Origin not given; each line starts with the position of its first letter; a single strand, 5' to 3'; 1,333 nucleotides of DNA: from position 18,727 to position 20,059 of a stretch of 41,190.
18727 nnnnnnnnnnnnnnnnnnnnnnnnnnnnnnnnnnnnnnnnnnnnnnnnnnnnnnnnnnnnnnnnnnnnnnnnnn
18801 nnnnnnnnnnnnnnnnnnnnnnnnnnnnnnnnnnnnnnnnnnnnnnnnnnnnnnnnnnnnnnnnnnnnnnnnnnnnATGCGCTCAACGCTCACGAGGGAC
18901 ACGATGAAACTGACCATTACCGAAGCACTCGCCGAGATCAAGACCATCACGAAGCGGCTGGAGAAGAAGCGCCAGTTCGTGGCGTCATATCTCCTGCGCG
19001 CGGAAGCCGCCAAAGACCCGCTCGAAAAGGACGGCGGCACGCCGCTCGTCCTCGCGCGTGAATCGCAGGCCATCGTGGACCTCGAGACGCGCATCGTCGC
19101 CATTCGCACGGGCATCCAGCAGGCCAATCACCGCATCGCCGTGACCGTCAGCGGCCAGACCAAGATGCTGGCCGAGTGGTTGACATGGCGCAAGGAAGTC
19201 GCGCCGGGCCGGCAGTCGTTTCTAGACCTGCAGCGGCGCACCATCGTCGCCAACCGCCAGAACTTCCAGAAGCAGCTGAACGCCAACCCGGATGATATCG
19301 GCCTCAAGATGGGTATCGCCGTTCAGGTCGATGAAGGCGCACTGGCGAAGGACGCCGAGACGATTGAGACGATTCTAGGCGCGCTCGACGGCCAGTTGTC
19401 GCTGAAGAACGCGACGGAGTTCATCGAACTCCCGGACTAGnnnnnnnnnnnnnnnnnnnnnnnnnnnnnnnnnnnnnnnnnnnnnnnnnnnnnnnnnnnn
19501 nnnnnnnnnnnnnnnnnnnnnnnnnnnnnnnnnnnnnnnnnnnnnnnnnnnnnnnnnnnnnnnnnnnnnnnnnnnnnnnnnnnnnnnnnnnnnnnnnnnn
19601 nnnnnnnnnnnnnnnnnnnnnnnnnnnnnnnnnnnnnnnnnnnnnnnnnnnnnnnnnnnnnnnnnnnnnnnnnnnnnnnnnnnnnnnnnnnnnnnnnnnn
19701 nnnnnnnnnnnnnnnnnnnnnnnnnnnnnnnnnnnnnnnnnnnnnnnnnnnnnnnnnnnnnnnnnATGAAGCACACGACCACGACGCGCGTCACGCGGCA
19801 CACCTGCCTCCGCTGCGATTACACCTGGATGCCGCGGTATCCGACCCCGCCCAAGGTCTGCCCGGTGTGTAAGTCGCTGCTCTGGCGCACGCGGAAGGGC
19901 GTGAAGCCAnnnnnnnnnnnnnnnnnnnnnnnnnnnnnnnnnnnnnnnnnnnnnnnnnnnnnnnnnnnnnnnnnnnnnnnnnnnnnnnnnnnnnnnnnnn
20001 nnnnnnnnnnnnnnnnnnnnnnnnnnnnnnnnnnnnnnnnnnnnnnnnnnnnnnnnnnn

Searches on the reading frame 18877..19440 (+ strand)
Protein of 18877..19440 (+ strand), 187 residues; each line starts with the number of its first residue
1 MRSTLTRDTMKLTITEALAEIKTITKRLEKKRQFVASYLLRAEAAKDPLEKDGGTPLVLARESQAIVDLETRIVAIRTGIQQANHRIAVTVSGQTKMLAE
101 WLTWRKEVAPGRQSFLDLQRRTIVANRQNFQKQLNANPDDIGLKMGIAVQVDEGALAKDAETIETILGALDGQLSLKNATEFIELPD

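Call 13: search_protein_families(library=phrogs, proteins=[window:18877-19437:+], max_evalue=0.001)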
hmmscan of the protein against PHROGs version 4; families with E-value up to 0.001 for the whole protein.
window:18877-19437:+ (187 aa): 1 family
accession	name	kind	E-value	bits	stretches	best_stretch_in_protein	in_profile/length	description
phrog_1491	-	tail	2.2e-08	35.2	1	9-121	2-117/211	tail fiber protein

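Call 14: find_related_loci(query=window:18877-19437:+, collection=viral_contigs, flank=4000)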
Query window:18877-19437:+ (187 aa) in viral_contigs; peptide patterns used: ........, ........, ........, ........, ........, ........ (x = any residue, [..] = any of these).
15 stretches matched a pattern, but none encodes a relative of the query by tblastn (E <= 1e-3).

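Call 20: find_encoding_contigs(protein=window:18877-19440:+, flank=3000, max_places=10)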
Protein window:18877-19440:+ (187 aa): no gene with exactly this product is on record in the collection.
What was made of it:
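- Tried and rejected: The 187-aa form of the upstream ORF is not on record (call 20).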

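Call 26: find_homologous_proteins(query=window:18904-19437:+, max_evalue=0.001)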
Query window:18904-19437:+ (178 aa): 1671 proteins with E <= 0.001 among 1852 candidates; the best 120 are listed.
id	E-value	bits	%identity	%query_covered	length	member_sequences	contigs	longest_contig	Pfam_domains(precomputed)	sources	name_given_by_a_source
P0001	2.3e-106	370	100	100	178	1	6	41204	-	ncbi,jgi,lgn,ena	jgi:hypothetical protein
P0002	2.0e-60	221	62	100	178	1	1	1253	-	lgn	-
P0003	2.8e-55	204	62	98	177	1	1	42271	-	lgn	-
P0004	3.7e-55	204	60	98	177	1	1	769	-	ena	-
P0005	8.4e-55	203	61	100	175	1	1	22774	-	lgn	-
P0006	2.2e-54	202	60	99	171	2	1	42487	-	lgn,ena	-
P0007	1.3e-53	199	58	99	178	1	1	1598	-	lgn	-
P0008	2.0e-53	198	58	99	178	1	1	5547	-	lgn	-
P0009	5.5e-52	194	57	98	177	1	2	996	-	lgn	-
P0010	6.2e-52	194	57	99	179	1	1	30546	-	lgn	-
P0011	1.6e-51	192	58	98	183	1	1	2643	-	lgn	-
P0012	4.5e-51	191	56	98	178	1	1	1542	-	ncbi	-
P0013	5.4e-51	191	56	99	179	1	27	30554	-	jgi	jgi:hypothetical protein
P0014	7.3e-51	190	55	99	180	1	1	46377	-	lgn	-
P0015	8.2e-51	190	58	98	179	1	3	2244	-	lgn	-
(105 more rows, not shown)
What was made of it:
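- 18904..19440 (+): Upstream gene p178 (178 aa as called on the public contigs; a longer ORF starts at 18877). It is helical, of unknown function, and resembles PDB 3kdq. It marks the slot in all related loci. More than 1,600 homologues (call 26).
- On tRNA pseudogene: The nearest relative of the flanking gene is 62% identical (call 26).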

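Call 27: find_encoding_contigs(protein=P0003, flank=4000, max_places=3)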
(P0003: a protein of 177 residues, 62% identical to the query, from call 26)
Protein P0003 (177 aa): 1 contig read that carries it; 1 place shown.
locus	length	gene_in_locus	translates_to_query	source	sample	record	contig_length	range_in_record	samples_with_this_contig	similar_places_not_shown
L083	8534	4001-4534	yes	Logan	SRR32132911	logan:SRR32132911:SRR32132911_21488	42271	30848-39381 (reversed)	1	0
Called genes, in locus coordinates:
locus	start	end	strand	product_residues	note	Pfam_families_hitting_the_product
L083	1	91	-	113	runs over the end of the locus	-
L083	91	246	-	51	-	-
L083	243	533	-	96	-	-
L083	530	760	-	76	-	-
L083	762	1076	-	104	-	PF27050:Phage_P22_Y8K6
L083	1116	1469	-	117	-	-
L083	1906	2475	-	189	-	-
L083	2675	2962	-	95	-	-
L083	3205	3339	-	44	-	-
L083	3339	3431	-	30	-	-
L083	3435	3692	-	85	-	PF27050:Phage_P22_Y8K6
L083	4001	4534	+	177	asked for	-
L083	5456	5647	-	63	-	-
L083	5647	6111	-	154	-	-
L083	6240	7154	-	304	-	-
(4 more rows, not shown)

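Call 28: find_encoding_contigs(protein=P0006, flank=4000, max_places=3)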
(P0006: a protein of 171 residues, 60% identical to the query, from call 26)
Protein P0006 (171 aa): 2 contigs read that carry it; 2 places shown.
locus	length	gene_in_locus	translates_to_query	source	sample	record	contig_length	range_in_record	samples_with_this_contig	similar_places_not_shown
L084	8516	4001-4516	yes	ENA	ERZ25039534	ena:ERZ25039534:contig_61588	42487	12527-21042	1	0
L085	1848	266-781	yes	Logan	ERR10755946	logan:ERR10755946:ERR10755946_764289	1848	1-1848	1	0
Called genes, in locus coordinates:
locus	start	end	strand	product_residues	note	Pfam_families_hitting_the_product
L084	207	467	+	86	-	-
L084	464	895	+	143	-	PF13671:AAA_33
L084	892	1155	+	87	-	-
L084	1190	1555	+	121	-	-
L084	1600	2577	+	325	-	-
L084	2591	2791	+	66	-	-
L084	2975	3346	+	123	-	-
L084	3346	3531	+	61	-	-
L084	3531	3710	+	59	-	-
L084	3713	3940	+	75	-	-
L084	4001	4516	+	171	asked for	-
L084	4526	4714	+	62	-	-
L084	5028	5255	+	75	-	-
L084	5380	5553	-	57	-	-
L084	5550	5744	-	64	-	-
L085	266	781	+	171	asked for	-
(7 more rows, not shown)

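Call 29: find_encoding_contigs(protein=P0005, flank=4000, max_places=3)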
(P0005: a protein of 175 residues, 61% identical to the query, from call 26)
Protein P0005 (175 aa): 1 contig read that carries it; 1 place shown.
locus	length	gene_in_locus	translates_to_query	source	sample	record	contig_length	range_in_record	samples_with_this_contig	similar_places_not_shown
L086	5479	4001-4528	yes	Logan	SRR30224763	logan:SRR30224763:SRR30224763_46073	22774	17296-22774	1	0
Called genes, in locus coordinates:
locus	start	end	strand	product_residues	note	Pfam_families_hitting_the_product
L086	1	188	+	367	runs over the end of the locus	-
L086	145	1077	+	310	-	-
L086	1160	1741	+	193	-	-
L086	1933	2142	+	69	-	-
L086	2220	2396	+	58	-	-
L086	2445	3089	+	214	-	-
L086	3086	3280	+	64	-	-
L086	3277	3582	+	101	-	-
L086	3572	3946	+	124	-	-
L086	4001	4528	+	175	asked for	-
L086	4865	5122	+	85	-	-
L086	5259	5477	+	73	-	?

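Call 36: find_related_loci(query=A1, collection=viral_contigs, flank=3000)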
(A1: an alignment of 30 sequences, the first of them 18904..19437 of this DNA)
Query A1 (178 aa) in viral_contigs; peptide patterns used: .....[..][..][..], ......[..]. (x = any residue, [..] = any of these).
57 stretches matched a pattern; 50 encode a relative of the query (tblastn E <= 1e-3); 49 distinct loci.
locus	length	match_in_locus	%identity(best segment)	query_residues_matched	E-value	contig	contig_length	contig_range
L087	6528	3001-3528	55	4-176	3e-55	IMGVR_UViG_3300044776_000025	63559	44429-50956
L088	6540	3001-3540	52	2-176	3e-54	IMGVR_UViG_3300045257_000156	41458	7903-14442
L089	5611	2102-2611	50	3-176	8e-51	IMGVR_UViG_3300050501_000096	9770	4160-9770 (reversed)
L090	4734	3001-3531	53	1-176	5e-49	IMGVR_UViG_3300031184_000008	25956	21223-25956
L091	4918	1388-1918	47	1-176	6e-49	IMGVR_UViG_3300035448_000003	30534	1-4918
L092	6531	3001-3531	50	2-176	6e-49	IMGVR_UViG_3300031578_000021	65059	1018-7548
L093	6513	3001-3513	49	2-174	3e-48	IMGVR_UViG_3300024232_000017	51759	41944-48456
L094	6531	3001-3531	48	3-176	1e-47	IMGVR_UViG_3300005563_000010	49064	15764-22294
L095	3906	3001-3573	49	3-176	1e-46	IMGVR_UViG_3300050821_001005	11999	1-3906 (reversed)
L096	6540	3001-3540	47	1-175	5e-46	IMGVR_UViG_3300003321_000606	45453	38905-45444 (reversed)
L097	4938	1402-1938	46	1-176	5e-46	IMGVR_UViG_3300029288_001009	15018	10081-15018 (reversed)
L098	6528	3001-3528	48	2-176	9e-45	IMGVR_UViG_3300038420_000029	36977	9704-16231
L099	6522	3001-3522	48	1-171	3e-44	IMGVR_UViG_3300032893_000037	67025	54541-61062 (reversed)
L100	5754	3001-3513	49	3-171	4e-44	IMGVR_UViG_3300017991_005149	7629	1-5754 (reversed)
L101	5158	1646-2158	49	3-171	4e-44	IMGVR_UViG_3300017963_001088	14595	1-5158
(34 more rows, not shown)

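Call 37: search_protein_families(library=pfam, proteins=[window:18904-19437:+], max_evalue=0.1)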
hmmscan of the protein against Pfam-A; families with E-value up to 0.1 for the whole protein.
window:18904-19437:+ (178 aa): 1 family
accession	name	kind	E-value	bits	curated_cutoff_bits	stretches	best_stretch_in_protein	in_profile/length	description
PF07544.18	Med9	-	0.026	15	26.9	0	2-29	49-76/80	RNA polymerase II transcription mediator complex subunit 9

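Call 40: search_protein_families(library=ncbifam, proteins=[window:18904-19437:+], max_evalue=0.1)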
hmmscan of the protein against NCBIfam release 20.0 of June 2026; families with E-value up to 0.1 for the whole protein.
window:18904-19437:+ (178 aa): 1 family
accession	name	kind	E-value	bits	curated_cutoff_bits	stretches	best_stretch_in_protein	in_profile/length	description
NF041216.1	CU044_2847_fam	subfamily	0.078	13.7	23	0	107-150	35-79/91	CU044_2847 family protein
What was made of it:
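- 18904..19440 (+): No Pfam or NCBIfam family (calls 37, 40).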

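Call 41: search_solved_structures(query=A1, max_evalue=1)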
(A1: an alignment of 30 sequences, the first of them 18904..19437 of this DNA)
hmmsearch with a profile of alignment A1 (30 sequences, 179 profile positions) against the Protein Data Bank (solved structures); distinct sequences matched with E-value up to 1: 3.
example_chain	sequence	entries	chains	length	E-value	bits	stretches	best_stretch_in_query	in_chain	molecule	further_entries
1u2h_A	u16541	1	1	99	0.32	14.1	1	78-127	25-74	Aortic preferentially expressed protein 1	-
4uos_A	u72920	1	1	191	0.55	13.3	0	102-163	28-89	DESIGNED HELICAL BUNDLE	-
1q8k_A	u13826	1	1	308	0.6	13.2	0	134-168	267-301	Eukaryotic translation initiation factor 2 subunit 1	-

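Call 42: find_related_loci(query=A1, collection=metagenome_contigs, flank=3000)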
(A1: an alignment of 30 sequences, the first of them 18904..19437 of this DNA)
Query A1 (178 aa) in metagenome_contigs; peptide patterns used: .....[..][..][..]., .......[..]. (x = any residue, [..] = any of these).
224 stretches matched a pattern; 189 encode a relative of the query (tblastn E <= 1e-3); the best 80 are kept; 80 distinct loci.
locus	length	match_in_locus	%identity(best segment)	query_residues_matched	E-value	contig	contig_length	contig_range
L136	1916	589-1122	52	1-175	4e-56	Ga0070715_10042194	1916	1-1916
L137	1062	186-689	55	3-176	2e-58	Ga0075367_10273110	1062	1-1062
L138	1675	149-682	57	3-176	5e-56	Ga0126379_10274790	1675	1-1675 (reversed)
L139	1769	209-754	52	3-178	4e-55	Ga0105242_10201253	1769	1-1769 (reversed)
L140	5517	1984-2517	56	2-176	2e-53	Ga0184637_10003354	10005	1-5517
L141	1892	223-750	50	2-176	2e-54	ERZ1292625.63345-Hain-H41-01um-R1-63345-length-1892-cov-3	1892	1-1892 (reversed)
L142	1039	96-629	55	2-176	3e-56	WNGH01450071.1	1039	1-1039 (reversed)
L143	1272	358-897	52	2-178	3e-54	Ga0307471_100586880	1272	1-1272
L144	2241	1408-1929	54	1-171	3e-52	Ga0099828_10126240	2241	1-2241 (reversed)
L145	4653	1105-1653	50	1-176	2e-51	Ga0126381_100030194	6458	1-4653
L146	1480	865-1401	50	3-175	3e-53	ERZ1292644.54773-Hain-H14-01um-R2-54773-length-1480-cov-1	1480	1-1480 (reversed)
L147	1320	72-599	51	2-176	3e-53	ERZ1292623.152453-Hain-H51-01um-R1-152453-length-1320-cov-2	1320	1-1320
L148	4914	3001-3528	49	1-171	7e-51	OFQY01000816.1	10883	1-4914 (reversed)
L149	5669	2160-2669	50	3-176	7e-51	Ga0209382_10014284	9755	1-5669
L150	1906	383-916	49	1-175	6e-51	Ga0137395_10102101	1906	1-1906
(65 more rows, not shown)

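Call 61: predict_structure(alignment_id=A1)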
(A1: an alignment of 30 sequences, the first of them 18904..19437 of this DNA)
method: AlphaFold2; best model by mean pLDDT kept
length: 178 residues; sequences in the alignment: 30
mean_pLDDT: 96.8   pTM: 0.79
mean pLDDT of the five models: 96.8, 96.4, 96.1, 95.7, 95.6
residues with pLDDT >= 90: 176; 70-90: 2; 50-70: 0; < 50: 0
segments of 3 or more residues with pLDDT < 50: none
pLDDT, mean of each block of 10 residues (from residue 1): 97 98 98 95 97 98 98 97 97 97 98 97 97 94 97 97 96 93
secondary structure, 60 per line:
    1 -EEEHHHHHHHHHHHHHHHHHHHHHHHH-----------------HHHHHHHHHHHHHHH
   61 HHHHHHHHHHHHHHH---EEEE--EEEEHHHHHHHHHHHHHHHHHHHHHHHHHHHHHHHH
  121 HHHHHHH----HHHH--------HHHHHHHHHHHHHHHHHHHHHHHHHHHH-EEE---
elements in order: E2-4 H5-28 H46-75 E79-82 E85-88 H89-127 H132-135 H144-171 E173-175
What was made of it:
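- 18904..19440 (+): Structure model pLDDT 96.8 (call 61).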

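Call 65: fold_search(model_id=the predicted structure, library=pdb)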
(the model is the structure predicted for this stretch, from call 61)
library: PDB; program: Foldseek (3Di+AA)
matches with E <= 10: 220; with E <= 0.001: 0
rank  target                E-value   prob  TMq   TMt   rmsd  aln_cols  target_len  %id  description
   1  3kdq_C                8.7e-03  1.00  0.49  0.56   8.4       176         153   16  Crystal structure of a functionally unknown conserved protein from Corynebacterium diphtheriae. (released 2009-11-10)
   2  3kdq_A                2.9e-02  0.99  0.48  0.56   8.1       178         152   17  Crystal structure of a functionally unknown conserved protein from Corynebacterium diphtheriae. (released 2009-11-10)
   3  7ui9_h                6.8e-01  0.25  0.29  0.36  18.9       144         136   12  Core Mediator-PICearly (Copy A) (released 2023-02-15)
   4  7uio_Ah               8.8e-01  0.23  0.29  0.35  18.6       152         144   11  Mediator-PIC Early (Composite Model) (released 2023-03-01)
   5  7v2w_J                9.4e-01  0.25  0.33  0.26  13.3       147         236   15  protomer structure from the dimer of yeast THO complex (released 2022-07-27)
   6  4h63_H                9.4e-01  0.13  0.29  0.30  34.7       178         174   10  Structure of the Schizosaccharomyces pombe Mediator head module (released 2012-10-31)
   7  3fb2_A                1.1e+00  0.06  0.20  0.19  18.6       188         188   15  Crystal structure of the human brain alpha spectrin repeats 15 and 16. Northeast Structural Genomics Consortium target (released 2008-11-25)
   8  3mxz                  1.2e+00  0.35  0.27  0.40   4.4        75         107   16  Crystal Structure of tubulin folding cofactor A from Arabidopsis thaliana (released 2010-09-01)
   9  5u0p_H                1.4e+00  0.10  0.27  0.26  34.2       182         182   14  Cryo-EM structure of the transcriptional Mediator (released 2017-03-08)
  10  8ceo_b                1.5e+00  0.13  0.29  0.30  32.4       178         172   11  Yeast RNA polymerase II transcription pre-initiation complex with core Mediator and the +1 nucleosome (released 2023-03-08)
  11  3fb2_B                1.6e+00  0.05  0.18  0.16  21.2       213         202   14  Crystal structure of the human brain alpha spectrin repeats 15 and 16. Northeast Structural Genomics Consortium target (released 2008-11-25)
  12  7v2y_E                1.7e+00  0.15  0.31  0.30  13.2       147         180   15  cryo-EM structure of yeast THO complex with Sub2 (released 2022-07-27)
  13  5ikn_B                2.0e+00  0.05  0.12  0.04  15.2        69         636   22  Crystal Structure of the T7 Replisome in the Absence of DNA (released 2016-12-07)
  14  4w4k_A                2.1e+00  0.21  0.25  0.45   5.4        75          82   19  Crystal structure of a PE25-PPE41 heterodimer from a type VII secretion system of M. tuberculosis (released 2014-10-01)
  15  5cjs_K                2.1e+00  0.15  0.23  0.26   8.7        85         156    9  Crystal structure of a monomeric influenza hemagglutinin stem in complex with an broadly neutralizing antibody CR9114 (released 2015-09-09)
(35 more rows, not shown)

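Call 73: find_related_loci(query=A1, collection=genome_contigs, flank=3000)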
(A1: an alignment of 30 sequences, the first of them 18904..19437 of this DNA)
Query A1 (178 aa) in genome_contigs; peptide patterns used: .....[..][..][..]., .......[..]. (x = any residue, [..] = any of these).
24 stretches matched a pattern; 14 encode a relative of the query (tblastn E <= 1e-3); 14 distinct loci.
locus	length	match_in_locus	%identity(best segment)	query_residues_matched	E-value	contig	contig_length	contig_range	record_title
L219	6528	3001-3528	52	2-176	1e-53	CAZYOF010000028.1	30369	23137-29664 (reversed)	MAG TPA_asm: uncultured Leptolinea sp. isolate binchicken_co27_72 genome assembly, contig: NODE_2615_length_30369_cov_85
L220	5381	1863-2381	52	4-175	2e-48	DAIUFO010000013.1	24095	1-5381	MAG TPA_asm: Chloroflexota bacterium isolate CTOTU41363 NODE_1265_length_24095_cov_4.323336, whole genome shotgun sequen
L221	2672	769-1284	49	2-171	1e-46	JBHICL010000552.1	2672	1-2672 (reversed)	MAG: Alphaproteobacteria bacterium isolate bea2_sp2_bin.24 NODE_12756_length_2672_cov_8.622086, whole genome shotgun seq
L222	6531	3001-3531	49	2-176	6e-46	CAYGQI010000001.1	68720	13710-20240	MAG TPA_asm: uncultured Anaerolineales bacterium isolate ERP119294_co1_125 genome assembly, contig: NODE_383_length_6872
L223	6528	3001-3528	48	3-176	1e-44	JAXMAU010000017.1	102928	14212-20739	MAG: Gemmataceae bacterium isolate STL-PLA18 C1.56.fa-17, whole genome shotgun sequence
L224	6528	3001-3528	48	1-171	4e-44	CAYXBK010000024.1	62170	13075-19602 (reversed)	MAG TPA_asm: uncultured Chitinophagales bacterium isolate SRP173033_co1_49 genome assembly, contig: NODE_609_length_6217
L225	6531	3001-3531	43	1-177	6e-43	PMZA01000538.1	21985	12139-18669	MAG: Armatimonadetes bacterium isolate fen_943 73.20110800_E3D.109_contig_9926, whole genome shotgun sequence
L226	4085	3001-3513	47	2-171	4e-42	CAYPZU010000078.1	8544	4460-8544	MAG TPA_asm: uncultured bacterium isolate SRP292972_co2_195 genome assembly, contig: NODE_8024_length_8544_cov_12.644363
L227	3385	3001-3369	53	2-124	2e-38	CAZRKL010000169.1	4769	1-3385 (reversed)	MAG TPA_asm: uncultured Leptolinea sp. isolate binchicken_co269_232 genome assembly, contig: NODE_18959_length_4769_cov_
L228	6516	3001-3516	44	7-176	8e-33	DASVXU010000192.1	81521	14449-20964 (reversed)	MAG TPA_asm: Gemmatimonadaceae bacterium isolate SMAG_U2583 k141_1413564, whole genome shotgun sequence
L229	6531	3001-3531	43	2-176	9e-31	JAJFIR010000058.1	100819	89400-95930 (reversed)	MAG: Emcibacteraceae bacterium isolate OFTM144 OFTM144_57, whole genome shotgun sequence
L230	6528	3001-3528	46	2-176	7e-48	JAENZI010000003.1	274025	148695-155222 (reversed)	MAG: Anaerolineaceae bacterium isolate BM5_bin.2 BM5_bin2_NODE_14_length_274025_cov_28.271522, whole genome shotgun sequ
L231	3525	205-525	37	69-176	7e-15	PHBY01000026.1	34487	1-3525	MAG: Chloroflexi bacterium HGW-Chloroflexi-2 bjp_ig2069_scaffold_600, whole genome shotgun sequence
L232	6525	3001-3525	38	2-176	5e-21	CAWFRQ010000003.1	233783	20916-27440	MAG: uncultured Chloroflexia bacterium isolate MFD00905.bin.2.63 genome assembly, contig: contig_1695, whole genome shot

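Call 80: fold_search(model_id=the predicted structure, library=viral)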
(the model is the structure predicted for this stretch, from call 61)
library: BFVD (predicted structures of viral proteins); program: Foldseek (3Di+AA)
matches with E <= 10: 339; with E <= 0.001: 7
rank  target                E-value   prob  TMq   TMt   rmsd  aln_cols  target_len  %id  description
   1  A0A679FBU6            1.5e-06  1.00  0.69  0.59   7.3       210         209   17  Uncharacterized protein [Cronobacter phage vB_CsaP_009]
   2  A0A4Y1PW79            6.0e-06  1.00  0.64  0.56   8.7       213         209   19  (no name in the UniProt tables at hand)
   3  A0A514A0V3            7.7e-06  1.00  0.75  0.63   6.0       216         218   18  Uncharacterized protein [Aeromonas phage LAh_9]
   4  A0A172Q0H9            1.4e-05  1.00  0.61  0.55   6.6       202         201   19  Uncharacterized protein [Acinetobacter phage vB_AbaM_ME3]
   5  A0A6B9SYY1            2.7e-05  1.00  0.63  0.60   6.8       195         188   18  Uncharacterized protein [Acinetobacter phage vB_AbaM_PhT2]
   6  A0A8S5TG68            5.5e-05  1.00  0.66  0.53   6.7       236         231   17  Uncharacterized protein [Myoviridae sp. ctIty1]
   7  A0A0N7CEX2            1.4e-04  1.00  0.51  0.44  13.5       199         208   18  (no name in the UniProt tables at hand)
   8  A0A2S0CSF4            1.9e-03  1.00  0.49  0.65   5.1       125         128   19  Uncharacterized protein [Bacillus phage BCP12]
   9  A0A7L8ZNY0            3.1e-03  1.00  0.52  0.49   7.4       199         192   15  Uncharacterized protein [Erwinia phage pEa_SNUABM_47]
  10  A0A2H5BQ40            2.1e-02  1.00  0.55  0.56   7.5       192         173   17  Uncharacterized protein [Vibrio phage Vp_R1]
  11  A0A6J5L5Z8            3.3e-02  0.96  0.49  0.47   7.7       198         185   12  Uncharacterized protein [uncultured Caudovirales phage]
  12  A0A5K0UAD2            3.7e-02  0.87  0.42  0.32  10.7       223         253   12  Uncharacterized protein [Yasminevirus sp. GU-2018]
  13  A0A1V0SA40            9.0e-02  0.80  0.43  0.40   9.5       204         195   12  Uncharacterized protein [Catovirus CTV1]
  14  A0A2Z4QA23            2.8e-01  0.69  0.31  0.41   6.5        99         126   16  (no name in the UniProt tables at hand)
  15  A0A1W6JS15            2.8e-01  0.13  0.22  0.07  19.5       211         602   14  Tail length tape-measure protein 1 [Salmonella phage SE1Kor]
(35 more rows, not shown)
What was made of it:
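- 18904..19440 (+): Best PDB match 3kdq at E=8.7e-3; BFVD matches are uncharacterised phage proteins (calls 65, 80).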

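Call 88: list_cluster_members(proteins=[P0001])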
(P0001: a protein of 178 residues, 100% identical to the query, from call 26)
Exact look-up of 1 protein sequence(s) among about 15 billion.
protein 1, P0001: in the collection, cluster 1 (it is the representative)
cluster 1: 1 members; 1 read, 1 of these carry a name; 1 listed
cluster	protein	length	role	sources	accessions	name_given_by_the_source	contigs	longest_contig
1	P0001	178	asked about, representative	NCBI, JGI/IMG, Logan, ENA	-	hypothetical protein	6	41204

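Call 89: find_encoding_contigs(protein=P0001, flank=600, max_places=10)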
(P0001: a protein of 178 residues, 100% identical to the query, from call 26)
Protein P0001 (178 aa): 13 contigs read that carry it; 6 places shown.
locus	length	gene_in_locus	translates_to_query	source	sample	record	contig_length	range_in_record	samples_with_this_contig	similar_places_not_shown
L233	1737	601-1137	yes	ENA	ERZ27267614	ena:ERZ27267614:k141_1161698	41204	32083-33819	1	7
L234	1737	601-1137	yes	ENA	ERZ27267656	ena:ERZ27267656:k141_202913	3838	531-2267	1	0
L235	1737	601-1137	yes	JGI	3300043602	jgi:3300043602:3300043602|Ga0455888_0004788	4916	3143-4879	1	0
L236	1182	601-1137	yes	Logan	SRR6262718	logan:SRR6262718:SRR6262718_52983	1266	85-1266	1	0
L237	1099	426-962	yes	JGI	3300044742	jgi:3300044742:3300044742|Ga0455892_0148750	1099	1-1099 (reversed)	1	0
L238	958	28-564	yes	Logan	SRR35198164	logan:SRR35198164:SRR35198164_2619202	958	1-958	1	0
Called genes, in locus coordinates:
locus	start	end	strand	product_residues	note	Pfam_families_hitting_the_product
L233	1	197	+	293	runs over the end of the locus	PF01555:N6_N4_Mtase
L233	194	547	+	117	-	-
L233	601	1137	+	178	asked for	-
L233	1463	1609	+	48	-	-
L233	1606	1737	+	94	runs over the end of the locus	-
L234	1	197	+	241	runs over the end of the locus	?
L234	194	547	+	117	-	-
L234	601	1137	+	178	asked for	-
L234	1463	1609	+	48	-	-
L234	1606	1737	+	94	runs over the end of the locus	-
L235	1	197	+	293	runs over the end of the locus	PF01555:N6_N4_Mtase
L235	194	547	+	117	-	-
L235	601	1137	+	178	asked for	-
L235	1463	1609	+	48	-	-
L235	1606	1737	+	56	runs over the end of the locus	?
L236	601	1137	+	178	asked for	-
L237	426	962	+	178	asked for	-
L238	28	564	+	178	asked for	-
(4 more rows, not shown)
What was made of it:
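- Tried and rejected: The 178-aa form is (calls 26, 89).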

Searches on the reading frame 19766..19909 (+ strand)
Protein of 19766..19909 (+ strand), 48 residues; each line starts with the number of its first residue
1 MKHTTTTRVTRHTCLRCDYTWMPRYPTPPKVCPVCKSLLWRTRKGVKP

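Call 13: search_protein_families(library=phrogs, proteins=[window:19766-19909:+], max_evalue=0.001)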
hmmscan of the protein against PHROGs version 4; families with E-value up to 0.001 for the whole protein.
window:19766-19909:+ (48 aa): 0 families

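Call 37: search_protein_families(library=pfam, proteins=[window:19766-19909:+], max_evalue=0.1)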
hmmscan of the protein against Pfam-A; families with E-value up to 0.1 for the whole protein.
window:19766-19909:+ (48 aa): 2 families
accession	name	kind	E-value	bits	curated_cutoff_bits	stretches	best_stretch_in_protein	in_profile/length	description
PF01155.25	HypA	-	0.043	14.3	28.9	1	10-45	69-102/112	Hydrogenase/urease nickel incorporation, metallochaperone, hypA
PF24455.1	DUF7571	-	0.083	13.7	27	1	7-39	38-72/89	Family of unknown function (DUF7571)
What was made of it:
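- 19766..19912 (+): Next gene, 48 aa, which reads like a zinc ribbon (paired Cys motifs CxxC...CxxC). It ends the 325-nt noncoding region. Only weak Pfam hits (call 37).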

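Call 40: search_protein_families(library=ncbifam, proteins=[window:19766-19909:+], max_evalue=0.1)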
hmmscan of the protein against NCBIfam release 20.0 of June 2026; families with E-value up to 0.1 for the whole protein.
window:19766-19909:+ (48 aa): 0 families
